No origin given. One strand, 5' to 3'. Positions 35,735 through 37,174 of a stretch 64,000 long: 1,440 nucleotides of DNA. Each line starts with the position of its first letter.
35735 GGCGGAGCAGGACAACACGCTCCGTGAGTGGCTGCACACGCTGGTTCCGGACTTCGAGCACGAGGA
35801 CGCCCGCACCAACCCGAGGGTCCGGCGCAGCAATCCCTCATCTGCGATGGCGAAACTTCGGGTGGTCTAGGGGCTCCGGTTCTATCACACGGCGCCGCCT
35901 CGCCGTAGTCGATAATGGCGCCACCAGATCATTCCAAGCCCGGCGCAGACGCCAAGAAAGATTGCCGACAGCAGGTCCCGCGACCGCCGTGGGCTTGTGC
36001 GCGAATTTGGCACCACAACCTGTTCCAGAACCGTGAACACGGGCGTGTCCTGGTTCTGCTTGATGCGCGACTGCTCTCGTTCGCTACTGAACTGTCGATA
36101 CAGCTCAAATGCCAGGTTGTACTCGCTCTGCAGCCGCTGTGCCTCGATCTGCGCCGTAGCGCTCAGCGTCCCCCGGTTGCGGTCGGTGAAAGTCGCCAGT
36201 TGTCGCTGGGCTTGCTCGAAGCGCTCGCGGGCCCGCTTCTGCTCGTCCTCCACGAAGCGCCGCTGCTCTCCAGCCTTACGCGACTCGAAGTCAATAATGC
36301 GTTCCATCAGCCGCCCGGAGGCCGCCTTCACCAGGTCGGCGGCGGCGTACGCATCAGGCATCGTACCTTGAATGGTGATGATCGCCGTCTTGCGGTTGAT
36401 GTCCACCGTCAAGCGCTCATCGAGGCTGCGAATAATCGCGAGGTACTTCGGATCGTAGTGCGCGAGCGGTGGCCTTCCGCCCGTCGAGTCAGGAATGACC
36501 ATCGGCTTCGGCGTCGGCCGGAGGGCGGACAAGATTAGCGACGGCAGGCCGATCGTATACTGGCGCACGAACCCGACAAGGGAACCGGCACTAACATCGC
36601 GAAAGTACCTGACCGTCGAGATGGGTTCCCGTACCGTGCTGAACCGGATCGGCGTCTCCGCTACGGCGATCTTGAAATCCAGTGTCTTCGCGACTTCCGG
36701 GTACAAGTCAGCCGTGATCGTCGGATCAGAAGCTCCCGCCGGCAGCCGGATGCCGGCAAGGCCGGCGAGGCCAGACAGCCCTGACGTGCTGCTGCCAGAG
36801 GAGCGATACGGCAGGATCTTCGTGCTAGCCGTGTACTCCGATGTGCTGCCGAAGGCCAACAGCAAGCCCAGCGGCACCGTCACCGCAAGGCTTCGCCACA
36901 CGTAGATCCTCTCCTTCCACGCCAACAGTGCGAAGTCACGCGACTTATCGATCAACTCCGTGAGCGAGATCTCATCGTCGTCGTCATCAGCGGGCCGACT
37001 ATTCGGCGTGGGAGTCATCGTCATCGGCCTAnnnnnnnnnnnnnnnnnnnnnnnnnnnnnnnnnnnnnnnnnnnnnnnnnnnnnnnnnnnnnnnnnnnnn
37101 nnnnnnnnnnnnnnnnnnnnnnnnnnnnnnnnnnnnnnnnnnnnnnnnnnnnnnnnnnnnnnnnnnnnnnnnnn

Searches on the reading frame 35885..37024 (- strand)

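Call 15: search_protein_families(library=pfam, proteins=[window:35885-37024:-], max_evalue=0.01)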
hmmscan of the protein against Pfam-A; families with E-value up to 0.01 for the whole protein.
window:35885-37024:- (379 aa): 2 families
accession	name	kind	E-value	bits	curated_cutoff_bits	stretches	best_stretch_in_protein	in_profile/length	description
PF13807.11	GNVR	-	0.0001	22.6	27.7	1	294-370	5-81/82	G-rich domain on putative tyrosine kinase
PF02706.20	Wzz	-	0.0012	19.6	25.5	1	36-86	13-62/91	Chain length determinant protein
